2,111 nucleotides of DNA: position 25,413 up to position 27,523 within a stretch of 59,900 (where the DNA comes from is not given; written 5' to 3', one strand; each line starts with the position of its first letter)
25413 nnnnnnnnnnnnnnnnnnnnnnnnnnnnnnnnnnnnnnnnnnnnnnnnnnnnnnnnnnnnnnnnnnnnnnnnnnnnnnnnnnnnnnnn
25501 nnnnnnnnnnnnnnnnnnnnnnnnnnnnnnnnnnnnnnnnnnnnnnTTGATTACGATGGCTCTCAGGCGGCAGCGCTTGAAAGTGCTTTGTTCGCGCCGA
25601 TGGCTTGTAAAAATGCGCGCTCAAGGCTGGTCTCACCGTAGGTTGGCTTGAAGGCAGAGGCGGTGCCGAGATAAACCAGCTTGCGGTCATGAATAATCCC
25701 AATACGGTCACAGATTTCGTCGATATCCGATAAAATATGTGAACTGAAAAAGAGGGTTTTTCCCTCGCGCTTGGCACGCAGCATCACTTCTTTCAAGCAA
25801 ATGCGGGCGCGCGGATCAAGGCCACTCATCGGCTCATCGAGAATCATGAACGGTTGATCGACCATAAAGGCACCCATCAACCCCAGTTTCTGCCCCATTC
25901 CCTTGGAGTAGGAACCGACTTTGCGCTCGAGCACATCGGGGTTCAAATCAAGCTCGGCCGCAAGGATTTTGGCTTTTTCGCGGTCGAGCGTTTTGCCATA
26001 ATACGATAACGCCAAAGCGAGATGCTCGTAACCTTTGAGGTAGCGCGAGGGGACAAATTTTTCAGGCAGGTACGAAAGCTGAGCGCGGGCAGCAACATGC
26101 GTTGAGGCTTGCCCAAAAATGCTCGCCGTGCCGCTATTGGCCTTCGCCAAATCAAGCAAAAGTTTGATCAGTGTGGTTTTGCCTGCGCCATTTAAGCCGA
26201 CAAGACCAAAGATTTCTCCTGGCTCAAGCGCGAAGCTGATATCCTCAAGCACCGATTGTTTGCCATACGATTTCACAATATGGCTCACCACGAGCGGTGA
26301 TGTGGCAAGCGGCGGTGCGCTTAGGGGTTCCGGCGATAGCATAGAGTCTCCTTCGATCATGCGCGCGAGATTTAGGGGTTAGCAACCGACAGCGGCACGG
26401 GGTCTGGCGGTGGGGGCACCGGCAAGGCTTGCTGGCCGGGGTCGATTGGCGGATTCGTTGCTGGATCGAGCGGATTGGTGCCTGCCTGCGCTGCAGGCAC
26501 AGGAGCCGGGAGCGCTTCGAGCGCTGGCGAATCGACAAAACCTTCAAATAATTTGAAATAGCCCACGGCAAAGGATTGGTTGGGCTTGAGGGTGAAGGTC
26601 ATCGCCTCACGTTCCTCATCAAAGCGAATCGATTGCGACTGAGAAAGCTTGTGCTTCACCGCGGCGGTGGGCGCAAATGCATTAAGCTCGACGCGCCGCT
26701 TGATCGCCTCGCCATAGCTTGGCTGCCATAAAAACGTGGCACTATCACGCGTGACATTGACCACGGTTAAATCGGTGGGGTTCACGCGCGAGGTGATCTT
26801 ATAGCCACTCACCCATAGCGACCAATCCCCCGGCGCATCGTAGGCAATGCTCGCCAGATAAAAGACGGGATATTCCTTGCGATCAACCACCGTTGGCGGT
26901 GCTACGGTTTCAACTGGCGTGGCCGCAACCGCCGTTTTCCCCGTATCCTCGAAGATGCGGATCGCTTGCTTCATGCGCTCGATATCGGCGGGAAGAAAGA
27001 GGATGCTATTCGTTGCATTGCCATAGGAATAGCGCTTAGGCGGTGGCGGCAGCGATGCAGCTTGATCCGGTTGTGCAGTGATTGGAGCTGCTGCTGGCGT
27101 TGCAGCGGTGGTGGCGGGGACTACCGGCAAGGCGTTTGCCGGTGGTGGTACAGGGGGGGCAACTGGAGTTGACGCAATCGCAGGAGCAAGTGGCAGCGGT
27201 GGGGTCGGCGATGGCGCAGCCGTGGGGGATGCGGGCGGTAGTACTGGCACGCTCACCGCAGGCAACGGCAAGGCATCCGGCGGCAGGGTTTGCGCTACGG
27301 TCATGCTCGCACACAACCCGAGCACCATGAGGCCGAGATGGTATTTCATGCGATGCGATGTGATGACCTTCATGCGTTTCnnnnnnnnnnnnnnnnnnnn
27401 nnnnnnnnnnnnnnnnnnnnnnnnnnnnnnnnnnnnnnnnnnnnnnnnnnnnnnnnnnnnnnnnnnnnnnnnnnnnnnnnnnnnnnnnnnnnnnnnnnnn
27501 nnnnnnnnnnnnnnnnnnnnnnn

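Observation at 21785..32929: Non-canonical type IV pilus / MSHA-like supercluster lacking secretin, peptidase and pilin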

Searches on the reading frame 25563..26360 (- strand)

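Call 3: search_protein_families(library=pfam, proteins=[window:25563-26360:-], max_evalue=0.01)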
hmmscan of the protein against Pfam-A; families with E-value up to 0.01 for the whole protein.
window:25563-26360:- (265 aa): 6 families
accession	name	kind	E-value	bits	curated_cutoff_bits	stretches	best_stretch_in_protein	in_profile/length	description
PF00005.33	ABC_tran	-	2.2e-23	83.8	25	1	38-178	1-136/137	ABC transporter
PF13304.12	AAA_21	-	9.1e-14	52.6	27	2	140-209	227-299/304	AAA domain, putative AbiEii toxin, Type IV TA system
PF13604.12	AAA_30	-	0.00064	20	27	1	48-93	18-61/191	AAA domain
PF00448.28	SRP54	-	0.00087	19.4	22.7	1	53-102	6-55/196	SRP54-type protein, GTPase domain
PF25201.1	nSTAND6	-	0.005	17.3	27.7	1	32-75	2-45/148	Novel STAND NTPase 6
PF13476.12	AAA_23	-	0.0051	17.9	27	1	39-67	11-38/201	AAA domain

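Call 4: search_protein_families(library=ncbifam, proteins=[window:25563-26360:-], max_evalue=0.01)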
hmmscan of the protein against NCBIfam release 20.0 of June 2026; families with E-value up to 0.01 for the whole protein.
window:25563-26360:- (265 aa): 187 families (the best 25 are shown)
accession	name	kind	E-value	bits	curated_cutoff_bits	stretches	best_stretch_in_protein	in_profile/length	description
TIGR01188.1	drrA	subfamily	3e-42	145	312.45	1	30-248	1-224/302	daunorubicin resistance ABC transporter, ATP-binding protein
TIGR03522.1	GldA_ABC_ATP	equivalog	2.3e-38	132.3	402.6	1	23-233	3-215/301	gliding motility-associated ABC transporter ATP-binding subunit GldA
TIGR03740.1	galliderm_ABC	subfamily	1.8e-36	125.9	309.75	1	23-233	1-207/223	lantibiotic protection ABC transporter ATP-binding subunit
NF033858.1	ABC2_perm_RbbA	equivalog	2.9e-35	121.5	1050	1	24-258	268-505/909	ribosome-associated ATPase/putative transporter RbbA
NF010060.0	PRK13537.1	equivalog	3.8e-31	108.1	521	1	18-229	11-225/314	nodulation factor ABC transporter ATP-binding protein NodI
NF010059.0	PRK13536.1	equivalog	4.5e-30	104.6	549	1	24-226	45-250/342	nodulation factor ABC transporter ATP-binding protein NodI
TIGR01288.1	nodI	equivalog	8e-30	103.9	424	1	26-229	8-214/303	nodulation factor ABC transporter ATP-binding protein NodI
NF047568.1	PSM_export_PmtC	equivalog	2.7e-29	102.6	375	1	25-229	3-199/290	phenol-soluble modulin export ABC transporter ATP-binding protein PmtC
NF047565.1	PSM_export_PmtA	equivalog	8.6e-29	100.7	350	1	34-235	13-213/282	phenol-soluble modulin export ABC transporter ATP-binding protein PmtA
TIGR04406.1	LPS_export_lptB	equivalog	2.8e-27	95.6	240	1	23-235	2-220/239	LPS export ABC transporter ATP-binding protein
TIGR03864.1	PQQ_ABC_ATP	hypoth_equivalog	5.4e-26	91.5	302.25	1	23-252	2-234/236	ABC transporter, ATP-binding subunit, PQQ-dependent alcohol dehydrogenase system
TIGR04521.1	ECF_ATPase_2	equivalog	9.4e-25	87.2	330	2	128-235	122-230/279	energy-coupling factor transporter ATPase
NF011967.0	PRK15439.1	equivalog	3.2e-24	85.2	586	1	23-237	12-227/510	autoinducer 2 ABC transporter ATP-binding protein LsrA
NF000355.4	ribo_prot_ABC_F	equivalog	8.4e-24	84.3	380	1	25-228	5-192/499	ribosomal protection-like ABC-F family protein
TIGR01257.1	rim_protein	equivalog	1.4e-23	81.9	4012.85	1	37-244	1954-2164/2272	rim ABC transporter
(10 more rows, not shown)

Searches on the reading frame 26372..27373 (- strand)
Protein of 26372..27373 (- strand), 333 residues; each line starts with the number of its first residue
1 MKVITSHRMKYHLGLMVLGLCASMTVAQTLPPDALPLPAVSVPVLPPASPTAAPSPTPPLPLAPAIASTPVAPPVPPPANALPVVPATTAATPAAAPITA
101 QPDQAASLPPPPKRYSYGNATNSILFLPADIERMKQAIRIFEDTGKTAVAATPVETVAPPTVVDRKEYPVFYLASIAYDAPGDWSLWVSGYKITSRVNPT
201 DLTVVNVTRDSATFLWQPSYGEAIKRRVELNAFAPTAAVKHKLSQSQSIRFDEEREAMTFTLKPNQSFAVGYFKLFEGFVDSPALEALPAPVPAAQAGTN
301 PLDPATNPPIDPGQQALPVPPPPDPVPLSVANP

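Call 3: search_protein_families(library=pfam, proteins=[window:26372-27373:-], max_evalue=0.01)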
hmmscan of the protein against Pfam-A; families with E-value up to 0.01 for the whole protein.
window:26372-27373:- (333 aa): 0 families

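Call 4: search_protein_families(library=ncbifam, proteins=[window:26372-27373:-], max_evalue=0.01)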
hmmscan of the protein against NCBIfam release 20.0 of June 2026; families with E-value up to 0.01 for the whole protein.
window:26372-27373:- (333 aa): 0 families

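Call 38: search_protein_families(library=pfam, alignment_id=A3, max_evalue=10)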
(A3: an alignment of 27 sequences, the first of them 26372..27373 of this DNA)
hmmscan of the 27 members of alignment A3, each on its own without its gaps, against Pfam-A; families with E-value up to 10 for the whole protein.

A. member 1, window:26372-27373:- (333 aa): 1 family
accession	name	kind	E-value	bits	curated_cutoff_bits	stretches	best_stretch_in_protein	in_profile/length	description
PF00041.27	fn3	-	0.015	15.9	25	1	198-267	2-61/84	Fibronectin type III domain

B. families by the number of members that match (of 27 scanned): 6 families
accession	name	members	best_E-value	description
PF15392.11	Joubert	1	0.0081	Joubert syndrome-associated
PF00041.27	fn3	1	0.015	Fibronectin type III domain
PF04544.17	Herpes_UL20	1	0.098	Herpesvirus egress protein UL20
PF14480.11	DNA_pol3_a_NI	1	0.17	DNA polymerase III polC-type N-terminus I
PF16981.10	Chi-conotoxin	1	0.4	chi-Conotoxin or t superfamily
PF11679.13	DUF3275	1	8.7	Protein of unknown function (DUF3275)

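Call 40: find_homologous_proteins(query=window:26372-27373:-)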
Query window:26372-27373:- (333 aa): 25 proteins with E <= 0.001 among 8000 candidates.
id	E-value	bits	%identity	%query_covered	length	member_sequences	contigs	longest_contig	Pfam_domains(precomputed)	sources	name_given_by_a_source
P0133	1.1e-208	710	100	100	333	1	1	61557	-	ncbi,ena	-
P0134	4.6e-68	248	53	68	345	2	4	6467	-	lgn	-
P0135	1.3e-65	240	51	75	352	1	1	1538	-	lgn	-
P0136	4.2e-65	238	55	66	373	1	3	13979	-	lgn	-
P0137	2.7e-64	236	54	66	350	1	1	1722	-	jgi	-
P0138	2.7e-64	236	54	65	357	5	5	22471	-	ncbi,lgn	-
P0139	4.0e-64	235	58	55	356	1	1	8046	-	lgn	-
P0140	3.5e-63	232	50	74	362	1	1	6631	-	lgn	-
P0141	9.9e-63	230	56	62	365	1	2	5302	-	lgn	-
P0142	4.6e-61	225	44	89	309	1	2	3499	-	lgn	-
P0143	2.7e-60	222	46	88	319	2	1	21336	-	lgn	-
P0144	9.9e-60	221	54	59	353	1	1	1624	-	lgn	-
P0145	1.0e-58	217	57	55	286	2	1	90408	-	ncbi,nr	ncbi:MAG: hypothetical protein SFW64_02880 [Alphaproteobacteria bacterium]|nr:hypothetical protein [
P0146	4.8e-57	212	53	56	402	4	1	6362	-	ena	-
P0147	1.6e-56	210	54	57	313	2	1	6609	-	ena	-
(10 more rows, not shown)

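Call 51: predict_structure(alignment_id=A4)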
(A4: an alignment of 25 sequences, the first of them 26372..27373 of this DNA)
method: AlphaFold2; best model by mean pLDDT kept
length: 333 residues; sequences in the alignment: 25
mean_pLDDT: 69.5   pTM: 0.46
mean pLDDT of the five models: 69.5, 55.2, 54.6, 53.5, 48.9
residues with pLDDT >= 90: 99; 70-90: 56; 50-70: 99; < 50: 79
segments of 3 or more residues with pLDDT < 50: 1-5, 23-35, 49-54, 62-69, 86-92, 94-108, 296-303
pLDDT, mean of each block of 10 residues (from residue 1): 54 61 47 48 52 52 48 57 43 41 43 56 63 81 61 61 85 97 96 97 97 96 92 88 86 96 96 93 84 55 49 58 67 50
secondary structure, 60 per line:
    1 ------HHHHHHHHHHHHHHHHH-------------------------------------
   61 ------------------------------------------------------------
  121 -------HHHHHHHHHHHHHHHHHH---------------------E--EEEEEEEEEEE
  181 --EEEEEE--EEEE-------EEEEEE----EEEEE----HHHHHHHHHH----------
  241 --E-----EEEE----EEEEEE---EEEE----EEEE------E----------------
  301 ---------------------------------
elements in order: H7-23 H128-145 E170-180 E183-188 E191-194 E202-207 E212-216 H221-230 E249-252 E257-262 E266-269 E274-277

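Call 55: fold_search(model_id=the predicted structure, library=pdb)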
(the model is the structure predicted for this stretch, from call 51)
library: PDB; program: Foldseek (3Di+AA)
matches with E <= 10: 1289; with E <= 0.001: 0
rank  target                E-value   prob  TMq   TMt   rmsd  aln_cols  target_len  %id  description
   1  6ca8                  4.9e-02  0.60  0.12  0.06  10.2        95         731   13  Crystal structure of Plasmodium falciparum topoisomerase II DNA-binding, cleavage and re-ligation domain (released 2019-02-06)
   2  4wsq_B                5.9e-02  0.25  0.12  0.12  12.7       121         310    9  Crystal Structure of Adaptor Protein 2 Associated Kinase (AAK1) in complex with small molecule inhibitor (released 2014-11-05)
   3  9qb5_A                6.6e-02  0.30  0.12  0.13  11.2       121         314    8  AP2-associated protein kinase 1 (AAK1) bound to CKJB68 (released 2025-04-09)
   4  7rj7_A                7.0e-02  0.23  0.11  0.12  12.0       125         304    9  CRYSTAL STRUCTURE OF AP2 ASSOCIATED KINASE 1 ISOFORM 1 COMPLEXED WITH LIGAND 2-(1-AMINO-3-METHYLBUTYL)-6- (PYRIDIN-4-Y (released 2022-02-23)
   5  7rj7_B                7.8e-02  0.20  0.12  0.13  11.8       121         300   10  CRYSTAL STRUCTURE OF AP2 ASSOCIATED KINASE 1 ISOFORM 1 COMPLEXED WITH LIGAND 2-(1-AMINO-3-METHYLBUTYL)-6- (PYRIDIN-4-Y (released 2022-02-23)
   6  4wsq_A                8.8e-02  0.18  0.11  0.11  10.7       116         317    9  Crystal Structure of Adaptor Protein 2 Associated Kinase (AAK1) in complex with small molecule inhibitor (released 2014-11-05)
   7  7yq8_A                9.3e-02  0.47  0.13  0.07   9.6        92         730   11  Cryo-EM structure of human topoisomerase II beta in complex with DNA and etoposide (released 2024-01-03)
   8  1bgw                  9.3e-02  0.33  0.12  0.07  10.2        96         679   12  TOPOISOMERASE RESIDUES 410-1202, (released 1996-07-11)
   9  4gfh_F                1.2e-01  0.28  0.12  0.05  10.3        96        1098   12  Topoisomerase II-DNA-AMPPNP complex (released 2012-10-03)
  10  4gfh_A                1.2e-01  0.28  0.12  0.05  10.3        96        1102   12  Topoisomerase II-DNA-AMPPNP complex (released 2012-10-03)
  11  9qb5_B                1.2e-01  0.23  0.12  0.13  11.2       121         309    8  AP2-associated protein kinase 1 (AAK1) bound to CKJB68 (released 2025-04-09)
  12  3l4j_A                1.3e-01  0.25  0.12  0.06  10.3        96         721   12  Topoisomerase II-DNA cleavage complex, apo (released 2010-05-26)
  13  5l4q_A                1.3e-01  0.14  0.11  0.12  11.9       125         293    8  Crystal Structure of Adaptor Protein 2 Associated Kinase 1 (AAK1) in Complex with LKB1 (AAK1 Dual Inhibitor) (released 2016-06-08)
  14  7rj6_A                1.4e-01  0.15  0.11  0.12  11.9       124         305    8  CRYSTAL STRUCTURE OF AP2 ASSOCIATED KINASE 1 ISOFORM 1 COMPLEXED WITH LIGAND (2R)-2-AMINO-N-[3-(DIFLUOROM ETHOXY)-4-(1 (released 2022-02-23)
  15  7rj8_A                1.4e-01  0.14  0.11  0.12  12.0       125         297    8  CRYSTAL STRUCTURE OF AP2 ASSOCIATED KINASE 1 ISOFORM 1 COMPLEXED WITH LIGAND (2R)-2-AMINO-N-[3-(DIFLUOROM ETHOXY)-4-(1 (released 2022-02-23)
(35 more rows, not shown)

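Call 75: search_solved_structures(query=A3, max_evalue=10)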
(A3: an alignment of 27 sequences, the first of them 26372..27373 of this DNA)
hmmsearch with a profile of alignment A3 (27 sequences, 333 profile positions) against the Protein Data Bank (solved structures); distinct sequences matched with E-value up to 10: 10.
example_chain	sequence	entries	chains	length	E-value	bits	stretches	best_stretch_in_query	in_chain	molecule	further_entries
8g4l_bm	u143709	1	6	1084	0.0026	20.7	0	181-203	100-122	Titin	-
3lpw_A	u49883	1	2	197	0.026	17.4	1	181-203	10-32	A77-A78 domain from Titin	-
8q6t_I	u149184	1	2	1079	0.028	17.3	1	182-203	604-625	Titin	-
5n69_G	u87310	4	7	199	0.048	16.5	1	54-124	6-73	Myosin light chain 3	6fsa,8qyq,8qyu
8qyq_D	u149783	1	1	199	0.048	16.5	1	54-124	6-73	Myosin light chain 3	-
9ya8_L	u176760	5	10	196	0.066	16.1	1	56-123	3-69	Myosin light chain 3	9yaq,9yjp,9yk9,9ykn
8oty_A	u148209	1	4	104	0.12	15.2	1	182-203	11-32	Titin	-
5tby_C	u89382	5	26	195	0.13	15.2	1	56-123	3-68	Myosin light chain 3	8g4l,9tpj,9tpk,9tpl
9ot8_A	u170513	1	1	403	1.3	11.8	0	181-199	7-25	FN3con-9 - FN3con-41 fusion,Galectin-3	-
4u3h_A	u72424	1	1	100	1.4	11.8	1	180-200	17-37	FN3con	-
